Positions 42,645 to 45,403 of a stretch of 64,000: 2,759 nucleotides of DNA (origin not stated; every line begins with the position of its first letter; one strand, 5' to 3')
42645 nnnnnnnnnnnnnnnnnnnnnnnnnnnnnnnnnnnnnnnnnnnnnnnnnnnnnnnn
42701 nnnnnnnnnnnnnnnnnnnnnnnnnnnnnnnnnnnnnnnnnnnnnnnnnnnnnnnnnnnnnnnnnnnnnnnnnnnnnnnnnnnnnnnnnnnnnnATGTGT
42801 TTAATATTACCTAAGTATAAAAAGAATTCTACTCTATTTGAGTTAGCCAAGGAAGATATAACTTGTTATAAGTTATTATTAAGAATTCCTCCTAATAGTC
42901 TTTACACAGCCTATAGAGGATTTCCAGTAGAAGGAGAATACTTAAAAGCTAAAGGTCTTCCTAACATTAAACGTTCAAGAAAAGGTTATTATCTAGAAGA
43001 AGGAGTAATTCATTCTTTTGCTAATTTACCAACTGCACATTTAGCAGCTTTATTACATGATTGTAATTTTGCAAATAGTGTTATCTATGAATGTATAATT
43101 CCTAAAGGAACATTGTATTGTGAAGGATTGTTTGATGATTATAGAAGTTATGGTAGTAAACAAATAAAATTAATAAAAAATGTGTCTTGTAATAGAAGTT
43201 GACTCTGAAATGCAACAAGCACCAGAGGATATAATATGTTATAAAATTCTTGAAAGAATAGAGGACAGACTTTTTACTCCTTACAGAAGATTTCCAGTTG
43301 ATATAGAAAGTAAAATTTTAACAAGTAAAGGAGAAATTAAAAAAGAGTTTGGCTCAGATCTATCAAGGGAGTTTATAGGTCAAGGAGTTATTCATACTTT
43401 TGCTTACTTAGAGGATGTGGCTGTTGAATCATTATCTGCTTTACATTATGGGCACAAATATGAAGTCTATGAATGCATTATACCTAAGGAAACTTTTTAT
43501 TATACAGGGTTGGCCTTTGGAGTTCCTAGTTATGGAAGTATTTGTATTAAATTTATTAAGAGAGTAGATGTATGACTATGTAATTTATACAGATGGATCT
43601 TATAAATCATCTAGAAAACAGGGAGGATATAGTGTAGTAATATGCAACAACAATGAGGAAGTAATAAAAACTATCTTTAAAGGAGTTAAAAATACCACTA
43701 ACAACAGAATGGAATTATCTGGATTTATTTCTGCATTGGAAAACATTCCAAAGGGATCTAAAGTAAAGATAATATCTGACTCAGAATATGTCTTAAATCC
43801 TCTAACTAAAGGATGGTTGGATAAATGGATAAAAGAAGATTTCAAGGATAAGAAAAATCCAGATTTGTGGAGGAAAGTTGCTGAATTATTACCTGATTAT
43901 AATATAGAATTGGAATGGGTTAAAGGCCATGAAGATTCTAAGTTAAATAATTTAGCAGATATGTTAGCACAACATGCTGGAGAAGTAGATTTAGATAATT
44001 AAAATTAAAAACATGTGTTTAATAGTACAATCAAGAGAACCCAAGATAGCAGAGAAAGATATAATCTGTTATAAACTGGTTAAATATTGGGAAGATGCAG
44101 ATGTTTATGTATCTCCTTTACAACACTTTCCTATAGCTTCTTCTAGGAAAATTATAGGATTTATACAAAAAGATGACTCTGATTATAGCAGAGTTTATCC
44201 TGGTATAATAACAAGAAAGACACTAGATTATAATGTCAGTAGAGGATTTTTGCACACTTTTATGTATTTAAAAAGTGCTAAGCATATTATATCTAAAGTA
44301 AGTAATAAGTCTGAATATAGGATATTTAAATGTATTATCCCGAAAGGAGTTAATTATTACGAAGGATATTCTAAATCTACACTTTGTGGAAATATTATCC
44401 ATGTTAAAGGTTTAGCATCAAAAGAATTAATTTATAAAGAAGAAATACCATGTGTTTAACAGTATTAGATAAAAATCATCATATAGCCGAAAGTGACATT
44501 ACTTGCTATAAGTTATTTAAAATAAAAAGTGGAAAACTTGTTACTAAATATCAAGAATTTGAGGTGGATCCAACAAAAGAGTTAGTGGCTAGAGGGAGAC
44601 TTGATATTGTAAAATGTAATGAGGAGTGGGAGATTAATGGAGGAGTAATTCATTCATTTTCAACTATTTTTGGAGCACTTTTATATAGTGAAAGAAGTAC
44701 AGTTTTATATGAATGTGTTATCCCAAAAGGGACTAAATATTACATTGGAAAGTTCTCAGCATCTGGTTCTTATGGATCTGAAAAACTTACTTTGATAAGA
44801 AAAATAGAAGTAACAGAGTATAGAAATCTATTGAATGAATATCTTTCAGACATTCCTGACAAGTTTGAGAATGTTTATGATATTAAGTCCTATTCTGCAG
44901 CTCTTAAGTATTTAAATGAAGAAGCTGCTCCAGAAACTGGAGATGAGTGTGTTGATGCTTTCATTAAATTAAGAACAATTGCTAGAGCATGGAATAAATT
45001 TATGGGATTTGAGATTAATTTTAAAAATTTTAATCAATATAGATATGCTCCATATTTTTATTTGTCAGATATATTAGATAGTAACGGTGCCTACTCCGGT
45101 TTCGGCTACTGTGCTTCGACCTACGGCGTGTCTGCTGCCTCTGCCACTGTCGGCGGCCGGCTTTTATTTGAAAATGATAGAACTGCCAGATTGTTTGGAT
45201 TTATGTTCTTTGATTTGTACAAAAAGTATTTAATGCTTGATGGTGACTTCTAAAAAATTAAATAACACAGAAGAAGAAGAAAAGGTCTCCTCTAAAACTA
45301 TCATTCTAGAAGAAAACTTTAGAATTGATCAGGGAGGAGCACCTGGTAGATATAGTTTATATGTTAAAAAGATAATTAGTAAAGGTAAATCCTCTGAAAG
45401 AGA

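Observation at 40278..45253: ADP-ribosylglycohydrolase followed by a tandem array of seven diversified small paralogs, with RNase HI inserted in the array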

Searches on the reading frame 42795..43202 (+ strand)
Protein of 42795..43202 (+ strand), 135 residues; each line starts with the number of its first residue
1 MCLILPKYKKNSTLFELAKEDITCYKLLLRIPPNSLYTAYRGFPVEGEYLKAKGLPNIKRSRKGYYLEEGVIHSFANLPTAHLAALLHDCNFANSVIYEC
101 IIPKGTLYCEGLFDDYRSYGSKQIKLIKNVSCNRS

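Call 4: search_protein_families(library=pfam, proteins=[window:42795-43202:+], max_evalue=1)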
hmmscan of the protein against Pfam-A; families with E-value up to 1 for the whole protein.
window:42795-43202:+ (135 aa): 0 families

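Call 5: search_protein_families(library=phrogs, proteins=[window:42795-43202:+], max_evalue=0.1)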
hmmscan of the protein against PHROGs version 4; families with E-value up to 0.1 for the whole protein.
window:42795-43202:+ (135 aa): 1 family
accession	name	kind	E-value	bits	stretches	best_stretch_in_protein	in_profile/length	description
phrog_13450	-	unknown function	1.6e-12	48.9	1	1-129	1-134/153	-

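Call 7: search_protein_families(library=ncbifam, proteins=[window:42795-43202:+], max_evalue=1)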
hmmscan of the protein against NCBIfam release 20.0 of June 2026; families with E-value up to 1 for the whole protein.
window:42795-43202:+ (135 aa): 0 families

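Call 8: search_protein_families(library=padloc, proteins=[window:42795-43202:+], max_evalue=1)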
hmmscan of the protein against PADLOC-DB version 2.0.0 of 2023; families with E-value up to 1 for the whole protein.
window:42795-43202:+ (135 aa): 0 families

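Call 44: search_dna_similar(query=window:42795-43202:+, collection=phages, mode=protein, max_evalue=10, max_rows=30)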
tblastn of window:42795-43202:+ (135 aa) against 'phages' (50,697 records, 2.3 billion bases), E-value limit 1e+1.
Records with a match: 8; places in all: 11; records where one place covers at least 80% of the query: 2.
Best place of each record, by identity: <60% 8.
By first word of the organism name: Xanthomonas 2; Ralstonia 2; Raoultella 2; Klebsiella 2.
By host as written in the record: Ralstonia pseudosolanacearum 2; Raoultella ornithinolytica 2; Klebsiella oxytoca ATCC 43863 2; Xanthomonas oryzae pv. oryzae 1; Xanthomonas citri 1.
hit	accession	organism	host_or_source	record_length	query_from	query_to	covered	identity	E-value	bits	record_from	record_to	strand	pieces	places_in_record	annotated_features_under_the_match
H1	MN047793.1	Xanthomonas phage Xoo-sp13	Xanthomonas oryzae pv. oryzae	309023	14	135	90%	31.8%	6e-2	38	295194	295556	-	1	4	none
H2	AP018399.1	Xanthomonas phage XacN1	Xanthomonas citri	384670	17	131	85%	28.0%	2e+0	34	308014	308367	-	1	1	predicted ORF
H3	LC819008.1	Ralstonia phage FLC4-4C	Ralstonia pseudosolanacearum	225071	47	103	42%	32.3%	8e+0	32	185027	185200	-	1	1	hypothetical protein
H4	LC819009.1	Ralstonia phage FLC4-5C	Ralstonia pseudosolanacearum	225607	47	103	42%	32.3%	8e+0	32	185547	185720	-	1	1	hypothetical protein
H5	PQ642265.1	Raoultella phage Ra_O-2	Raoultella ornithinolytica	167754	22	63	31%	43.2%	1e+0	34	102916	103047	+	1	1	R1_192: hypothetical protein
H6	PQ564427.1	Raoultella phage Ra_O-1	Raoultella ornithinolytica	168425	22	63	31%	43.2%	1e+0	34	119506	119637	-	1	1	hypothetical protein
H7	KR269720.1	Klebsiella phage PKO111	Klebsiella oxytoca ATCC 43863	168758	22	63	31%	43.2%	1e+0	34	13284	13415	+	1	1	baseplate wedge subunit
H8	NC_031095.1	Klebsiella phage PKO111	Klebsiella oxytoca ATCC 43863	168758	22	63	31%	43.2%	1e+0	34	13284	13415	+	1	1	baseplate wedge subunit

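Call 45: get_annotated_region(hit=H1, flank=6000)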
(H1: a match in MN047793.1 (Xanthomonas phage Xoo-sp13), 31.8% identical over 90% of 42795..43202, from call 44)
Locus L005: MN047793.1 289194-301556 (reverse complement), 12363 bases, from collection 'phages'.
description: Xanthomonas phage Xoo-sp13, complete genome.
organism: Xanthomonas phage Xoo-sp13 (NCBI taxid 2591401)
taxonomy: Viruses; Duplodnaviria; Heunggongvirae; Uroviricota; Caudoviricetes
host: Xanthomonas oryzae pv. oryzae; source: soil; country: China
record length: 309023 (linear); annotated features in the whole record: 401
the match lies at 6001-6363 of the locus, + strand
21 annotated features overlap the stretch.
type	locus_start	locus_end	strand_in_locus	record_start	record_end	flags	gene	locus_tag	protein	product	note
CDS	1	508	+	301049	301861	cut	-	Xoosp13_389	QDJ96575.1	protein of unknown function DUF 4343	-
CDS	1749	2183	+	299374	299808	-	-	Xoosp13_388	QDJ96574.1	hypothetical protein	-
CDS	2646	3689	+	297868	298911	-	-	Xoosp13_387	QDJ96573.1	tRNA nucleotidyl transferase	-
CDS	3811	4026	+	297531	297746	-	-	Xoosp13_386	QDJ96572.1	hypothetical protein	-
CDS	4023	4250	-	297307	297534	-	-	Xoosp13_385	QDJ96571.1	hypothetical protein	-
CDS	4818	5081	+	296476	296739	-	-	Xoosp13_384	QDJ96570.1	hypothetical protein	-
CDS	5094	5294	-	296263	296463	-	-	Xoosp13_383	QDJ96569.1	hypothetical protein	-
CDS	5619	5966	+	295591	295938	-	-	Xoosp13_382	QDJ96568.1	hypothetical protein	-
CDS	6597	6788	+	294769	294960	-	-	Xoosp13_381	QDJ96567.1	hypothetical protein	-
CDS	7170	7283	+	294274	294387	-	-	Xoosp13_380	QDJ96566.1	hypothetical protein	-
CDS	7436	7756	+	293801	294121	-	-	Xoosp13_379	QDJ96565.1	hypothetical protein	-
CDS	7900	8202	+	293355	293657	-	-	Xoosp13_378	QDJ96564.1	hypothetical protein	-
CDS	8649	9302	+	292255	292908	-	-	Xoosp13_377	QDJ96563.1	ABC transporter ATP-binding protein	-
CDS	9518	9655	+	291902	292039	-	-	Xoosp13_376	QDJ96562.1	hypothetical protein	-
CDS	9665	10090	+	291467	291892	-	-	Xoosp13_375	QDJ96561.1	hypothetical protein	-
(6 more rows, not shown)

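Call 49: get_annotated_region(hit=H2, flank=5000)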
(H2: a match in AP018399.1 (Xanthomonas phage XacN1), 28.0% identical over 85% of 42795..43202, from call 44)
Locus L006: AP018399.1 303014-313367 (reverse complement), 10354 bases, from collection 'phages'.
description: Xanthomonas phage XacN1 DNA, complete genome.
organism: Xanthomonas phage XacN1 (NCBI taxid 2042251)
taxonomy: Viruses; Duplodnaviria; Heunggongvirae; Uroviricota; Caudoviricetes
host: Xanthomonas citri; source: -; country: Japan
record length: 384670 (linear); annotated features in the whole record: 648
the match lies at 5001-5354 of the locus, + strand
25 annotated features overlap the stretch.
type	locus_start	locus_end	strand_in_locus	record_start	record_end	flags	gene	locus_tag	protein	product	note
CDS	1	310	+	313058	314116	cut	-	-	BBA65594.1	CCA tRNA nucleotidyl transferase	ORF446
CDS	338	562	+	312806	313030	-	-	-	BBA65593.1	hypothetical protein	ORF445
CDS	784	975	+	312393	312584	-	-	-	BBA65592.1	predicted ORF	ORF444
CDS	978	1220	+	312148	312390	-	-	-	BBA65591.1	predicted ORF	ORF443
CDS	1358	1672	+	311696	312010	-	-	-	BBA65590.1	predicted ORF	ORF442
CDS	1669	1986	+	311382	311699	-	-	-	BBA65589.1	hypothetical protein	ORF441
CDS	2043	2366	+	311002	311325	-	-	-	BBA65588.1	predicted ORF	ORF440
CDS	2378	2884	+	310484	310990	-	-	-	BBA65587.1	predicted ORF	ORF439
CDS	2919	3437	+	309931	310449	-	-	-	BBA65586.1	predicted ORF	ORF438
CDS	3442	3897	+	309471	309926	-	-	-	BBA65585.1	predicted ORF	ORF437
CDS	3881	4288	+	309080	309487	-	-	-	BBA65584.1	predicted ORF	ORF436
CDS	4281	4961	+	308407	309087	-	-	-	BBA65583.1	predicted ORF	ORF435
CDS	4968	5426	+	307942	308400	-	-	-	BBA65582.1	predicted ORF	ORF434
CDS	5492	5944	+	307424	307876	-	-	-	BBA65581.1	MazG nucleotide pyrophosphohydrolase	ORF433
CDS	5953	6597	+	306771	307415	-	-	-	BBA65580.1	ABC transporter ATP-binding protein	ORF432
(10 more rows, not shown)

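Call 74: find_homologous_proteins(query=A4, max_evalue=0.01)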
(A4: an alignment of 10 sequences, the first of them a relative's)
Query A4 (10 sequences) (135 aa, profile of the alignment): 59 proteins with E <= 0.01 among 1407 candidates.
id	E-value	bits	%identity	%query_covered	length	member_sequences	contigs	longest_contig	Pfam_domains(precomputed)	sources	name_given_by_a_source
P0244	4.2e-42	162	25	56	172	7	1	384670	-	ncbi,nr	ncbi:predicted ORF [Xanthomonas phage XacN1]|nr:predicted ORF [Xanthomonas phage XacN1]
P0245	6.9e-38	148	23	92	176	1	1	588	-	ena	-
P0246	1.1e-34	138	92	100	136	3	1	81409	-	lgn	-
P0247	1.2e-32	131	67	100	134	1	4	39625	-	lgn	-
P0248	2.3e-32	130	74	100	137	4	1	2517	-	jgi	jgi:hypothetical protein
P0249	1.8e-31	127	47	100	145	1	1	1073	-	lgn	-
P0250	2.4e-31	127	51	100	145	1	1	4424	-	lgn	-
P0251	3.1e-31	127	28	42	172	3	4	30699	-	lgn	-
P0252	6.2e-31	126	65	97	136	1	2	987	-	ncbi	-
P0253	1.5e-30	125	23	61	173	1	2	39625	-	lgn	-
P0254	1.1e-27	115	25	42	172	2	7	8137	-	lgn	-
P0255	1.1e-27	115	80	85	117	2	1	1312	-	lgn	-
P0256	1.4e-27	115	31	61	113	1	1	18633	-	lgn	-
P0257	3.7e-27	113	28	75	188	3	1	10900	-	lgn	-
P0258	1.5e-26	111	43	16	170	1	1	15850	-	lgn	-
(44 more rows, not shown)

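Call 92: search_protein_families(library=pfam, alignment_id=A6, max_evalue=0.00001)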
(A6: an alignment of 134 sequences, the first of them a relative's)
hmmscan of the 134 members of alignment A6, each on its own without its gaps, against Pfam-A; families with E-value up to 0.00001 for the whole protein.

A. member 1, L005:2619-3686:+ (356 aa): 2 families
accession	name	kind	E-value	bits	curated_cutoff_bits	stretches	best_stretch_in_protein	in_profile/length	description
PF01743.26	PolyA_pol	-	1.1e-19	71.4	23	1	13-131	2-126/126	Poly A polymerase head domain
PF12627.12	PolyA_pol_RNAbd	-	5.1e-09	36.2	22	1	160-218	4-60/64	Probable RNA and SrmB- binding site of polymerase A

B. families by the number of members that match (of 134 scanned): 49 families (the first 25 are shown)
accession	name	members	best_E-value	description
PF00271.37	Helicase_C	3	2e-17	Helicase conserved C-terminal domain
PF01467.32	CTP_transf_like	3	1.9e-15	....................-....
PF00149.33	Metallophos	3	1.4e-12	Calcineurin-like phosphoesterase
PF04851.21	ResIII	3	1.5e-12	Type III restriction enzyme, res subunit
PF09414.15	RNA_ligase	3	1.1e-11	RNA ligase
PF01139.22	RtcB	2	9.4e-68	tRNA-splicing ligase RtcB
PF04095.22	NAPRTase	2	1.5e-54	Nicotinate phosphoribosyltransferase (NAPRTase) family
PF00176.29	SNF2-rel_dom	2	1.6e-45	SNF2-related domain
PF12850.12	Metallophos_2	2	1.1e-07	Calcineurin-like phosphoesterase superfamily domain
PF13392.12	HNH_3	2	2.5e-07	HNH endonuclease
PF00270.35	DEAD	2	1.7e-06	DEAD/DEAH box helicase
PF08902.16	DUF1848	1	4.3e-93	Domain of unknown function (DUF1848)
PF02867.20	Ribonuc_red_lgC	1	2.2e-84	Ribonucleotide reductase, barrel domain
PF00483.29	NTP_transferase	1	3.8e-62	Nucleotidyl transferase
PF00574.28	CLP_protease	1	9.2e-53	Clp protease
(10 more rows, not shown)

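Call 101: search_protein_families(library=pfam, alignment_id=A7, max_evalue=0.0001)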
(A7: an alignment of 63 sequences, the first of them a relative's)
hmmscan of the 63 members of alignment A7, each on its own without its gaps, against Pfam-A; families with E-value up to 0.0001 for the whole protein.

A. member 1, L005:4587-5078:+ (164 aa): 0 families

B. families by the number of members that match (of 63 scanned): 16 families
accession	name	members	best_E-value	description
PF00149.33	Metallophos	2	1.4e-12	Calcineurin-like phosphoesterase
PF12850.12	Metallophos_2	2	1.1e-07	Calcineurin-like phosphoesterase superfamily domain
PF01139.22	RtcB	1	9.3e-55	tRNA-splicing ligase RtcB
PF00574.28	CLP_protease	1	9.2e-53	Clp protease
PF04095.22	NAPRTase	1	7.2e-27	Nicotinate phosphoribosyltransferase (NAPRTase) family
PF00293.34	NUDIX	1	2.4e-18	NUDIX domain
PF18127.6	NAMPT_N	1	2.8e-13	Nicotinamide phosphoribosyltransferase, N-terminal domain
PF13589.12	HATPase_c_3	1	2.1e-12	Histidine kinase-, DNA gyrase B-, and HSP90-like ATPase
PF05265.19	DUF723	1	8e-11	Protein of unknown function (DUF723)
PF18760.7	ART-PolyVal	1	2e-10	ADP-Ribosyltransferase in polyvalent proteins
PF00004.35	AAA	1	8.2e-09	ATPase family associated with various cellular activities (AAA)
PF14311.12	DUF4379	1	1.3e-06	Probable Treble clef zinc finger domain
PF13392.12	HNH_3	1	1.9e-06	HNH endonuclease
PF01844.29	HNH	1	2.2e-05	HNH endonuclease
PF21189.3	PHA02142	1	4e-05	PHA02142 OB-fold domain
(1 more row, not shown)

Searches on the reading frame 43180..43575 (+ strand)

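Call 4: search_protein_families(library=pfam, proteins=[window:43180-43575:+], max_evalue=1)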
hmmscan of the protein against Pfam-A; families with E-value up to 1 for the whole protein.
window:43180-43575:+ (131 aa): 0 families

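Call 5: search_protein_families(library=phrogs, proteins=[window:43180-43575:+], max_evalue=0.1)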
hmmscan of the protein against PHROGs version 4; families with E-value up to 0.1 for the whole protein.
window:43180-43575:+ (131 aa): 1 family
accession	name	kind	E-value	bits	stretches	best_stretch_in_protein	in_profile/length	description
phrog_13450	-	unknown function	4.3e-13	50.7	1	1-111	1-112/153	-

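Call 7: search_protein_families(library=ncbifam, proteins=[window:43180-43575:+], max_evalue=1)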
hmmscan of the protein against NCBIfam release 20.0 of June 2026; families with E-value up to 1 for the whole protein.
window:43180-43575:+ (131 aa): 0 families

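Call 8: search_protein_families(library=padloc, proteins=[window:43180-43575:+], max_evalue=1)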
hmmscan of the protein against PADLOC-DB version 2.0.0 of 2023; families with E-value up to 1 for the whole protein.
window:43180-43575:+ (131 aa): 0 families

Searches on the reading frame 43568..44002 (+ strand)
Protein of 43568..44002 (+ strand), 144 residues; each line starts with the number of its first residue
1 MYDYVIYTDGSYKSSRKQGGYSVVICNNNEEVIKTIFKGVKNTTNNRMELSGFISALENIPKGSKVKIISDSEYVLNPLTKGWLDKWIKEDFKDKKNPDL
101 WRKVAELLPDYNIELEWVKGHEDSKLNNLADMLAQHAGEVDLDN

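Call 4: search_protein_families(library=pfam, proteins=[window:43568-44002:+], max_evalue=1)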
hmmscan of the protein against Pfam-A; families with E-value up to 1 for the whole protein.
window:43568-44002:+ (144 aa): 3 families
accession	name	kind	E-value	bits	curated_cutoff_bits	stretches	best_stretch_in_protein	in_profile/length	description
PF00075.30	RNase_H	-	2.9e-31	108.9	25.8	1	3-137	3-139/141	RNase H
PF13456.12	RVT_3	-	1.4e-05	25.4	21.6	1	8-119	2-109/123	Reverse transcriptase-like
PF05589.17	DUF768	-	0.24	12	27.8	1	83-100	8-25/67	Protein of unknown function (DUF768)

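Call 5: search_protein_families(library=phrogs, proteins=[window:43568-44002:+], max_evalue=0.1)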
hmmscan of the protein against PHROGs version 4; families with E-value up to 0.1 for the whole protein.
window:43568-44002:+ (144 aa): 6 families
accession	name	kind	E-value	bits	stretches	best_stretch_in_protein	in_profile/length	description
phrog_531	-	DNA, RNA and nucleotide metabolism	3.2e-40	139.2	1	3-137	75-223/285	Rnase H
phrog_3265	-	DNA, RNA and nucleotide metabolism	9.9e-18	65.3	1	35-137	77-191/496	ribonuclease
phrog_25616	-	DNA, RNA and nucleotide metabolism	0.00071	20.3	1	5-44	6-45/72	Rnase H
phrog_6897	-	unknown function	0.018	15.9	1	23-136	37-151/215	-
phrog_37247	-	unknown function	0.026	15.2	1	45-119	58-131/189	-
phrog_1263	-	unknown function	0.098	13.7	0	94-110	28-44/47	-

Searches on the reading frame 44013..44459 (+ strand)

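Call 4: search_protein_families(library=pfam, proteins=[window:44013-44459:+], max_evalue=1)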
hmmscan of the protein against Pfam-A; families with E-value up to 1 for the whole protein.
window:44013-44459:+ (148 aa): 1 family
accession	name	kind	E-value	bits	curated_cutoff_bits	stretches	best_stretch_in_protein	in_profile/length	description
PF14234.11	DUF4336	-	0.079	12.6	28.5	1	14-55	70-112/321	Domain of unknown function (DUF4336)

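Call 5: search_protein_families(library=phrogs, proteins=[window:44013-44459:+], max_evalue=0.1)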
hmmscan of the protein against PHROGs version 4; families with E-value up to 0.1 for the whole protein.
window:44013-44459:+ (148 aa): 2 families
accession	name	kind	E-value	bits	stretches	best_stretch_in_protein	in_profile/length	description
phrog_13450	-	unknown function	5.4e-14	53.7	1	1-129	1-125/153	-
phrog_654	-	unknown function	0.054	14.8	0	115-143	6-34/99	-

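Call 7: search_protein_families(library=ncbifam, proteins=[window:44013-44459:+], max_evalue=1)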
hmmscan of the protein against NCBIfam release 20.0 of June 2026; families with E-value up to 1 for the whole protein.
window:44013-44459:+ (148 aa): 0 families

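Call 8: search_protein_families(library=padloc, proteins=[window:44013-44459:+], max_evalue=1)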
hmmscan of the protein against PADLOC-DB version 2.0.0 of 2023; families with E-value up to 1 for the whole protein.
window:44013-44459:+ (148 aa): 0 families

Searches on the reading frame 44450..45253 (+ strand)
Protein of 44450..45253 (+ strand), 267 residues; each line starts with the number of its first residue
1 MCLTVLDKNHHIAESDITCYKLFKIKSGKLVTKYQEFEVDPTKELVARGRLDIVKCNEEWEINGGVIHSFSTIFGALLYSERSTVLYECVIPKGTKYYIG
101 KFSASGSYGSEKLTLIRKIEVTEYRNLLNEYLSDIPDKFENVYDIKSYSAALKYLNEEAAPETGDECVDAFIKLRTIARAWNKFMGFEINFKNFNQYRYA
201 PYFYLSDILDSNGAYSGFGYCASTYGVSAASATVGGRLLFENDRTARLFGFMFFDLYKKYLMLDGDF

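Call 4: search_protein_families(library=pfam, proteins=[window:44450-45253:+], max_evalue=1)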
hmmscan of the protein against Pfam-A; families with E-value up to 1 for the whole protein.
window:44450-45253:+ (267 aa): 0 families

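Call 5: search_protein_families(library=phrogs, proteins=[window:44450-45253:+], max_evalue=0.1)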
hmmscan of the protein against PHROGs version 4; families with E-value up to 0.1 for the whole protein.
window:44450-45253:+ (267 aa): 3 families
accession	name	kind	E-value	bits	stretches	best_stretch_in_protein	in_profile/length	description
phrog_11581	-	unknown function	4.1e-14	54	1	154-263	56-193/200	-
phrog_13450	-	unknown function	4.9e-14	53.8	1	1-124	1-140/153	-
phrog_2606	-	head and packaging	0.08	13.3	0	4-68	155-217/310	terminase small subunit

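Call 7: search_protein_families(library=ncbifam, proteins=[window:44450-45253:+], max_evalue=1)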
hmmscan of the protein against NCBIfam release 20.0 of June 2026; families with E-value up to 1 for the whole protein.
window:44450-45253:+ (267 aa): 1 family
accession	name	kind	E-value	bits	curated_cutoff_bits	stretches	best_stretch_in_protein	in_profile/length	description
NF041866.1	EpsW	equivalog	0.15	11.6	200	1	122-163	15-54/131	exopolysaccharide biosynthesis response regulator EpsW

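Call 8: search_protein_families(library=padloc, proteins=[window:44450-45253:+], max_evalue=1)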
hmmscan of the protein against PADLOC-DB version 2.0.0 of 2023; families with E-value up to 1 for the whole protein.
window:44450-45253:+ (267 aa): 0 families

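Call 113: search_protein_families(library=pfam, proteins=[window:44450-45253:+], max_evalue=0.01)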
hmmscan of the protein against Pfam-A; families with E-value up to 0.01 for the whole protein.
window:44450-45253:+ (267 aa): 0 families

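Call 132: predict_structure(alignment_id=A9)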
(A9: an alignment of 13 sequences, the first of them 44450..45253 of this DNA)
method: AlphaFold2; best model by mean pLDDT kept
length: 267 residues; sequences in the alignment: 13
mean_pLDDT: 42.4   pTM: 0.32
mean pLDDT of the five models: 42.4, 38.8, 37.5, 36.8, 36.2
residues with pLDDT >= 90: 0; 70-90: 13; 50-70: 58; < 50: 196
segments of 3 or more residues with pLDDT < 50: 1-11, 33-35, 41-82, 96-145, 166-168, 184-267
pLDDT, mean of each block of 10 residues (from residue 1): 41 51 59 52 42 36 35 44 51 47 23 23 26 27 50 78 60 60 38 35 37 36 33 35 44 47 34
secondary structure, 60 per line:
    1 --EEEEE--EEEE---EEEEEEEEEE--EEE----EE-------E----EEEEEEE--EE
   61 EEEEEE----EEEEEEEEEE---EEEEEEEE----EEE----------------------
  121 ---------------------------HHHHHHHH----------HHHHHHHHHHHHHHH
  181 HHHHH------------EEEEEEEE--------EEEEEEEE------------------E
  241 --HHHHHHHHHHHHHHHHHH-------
elements in order: E3-7 E10-13 E17-26 E29-31 E50-56 E59-66 E71-80 E84-91 E96-98 H148-155 H166-185 E198-205 E214-221 H243-260

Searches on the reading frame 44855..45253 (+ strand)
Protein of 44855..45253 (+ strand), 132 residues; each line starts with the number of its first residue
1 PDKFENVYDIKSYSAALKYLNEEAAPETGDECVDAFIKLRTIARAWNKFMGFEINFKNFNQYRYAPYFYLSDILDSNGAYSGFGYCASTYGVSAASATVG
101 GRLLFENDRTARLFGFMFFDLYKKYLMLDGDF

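Call 97: find_homologous_proteins(query=window:44855-45253:+, max_evalue=0.001)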
Query window:44855-45253:+: 6 candidates shared short words with the query, none scored E <= 0.001.

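Call 130: search_solved_structures(query=window:44855-45250:+, max_evalue=10, show_alignments=1)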
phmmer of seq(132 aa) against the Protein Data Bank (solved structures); distinct sequences matched with E-value up to 10: 0.
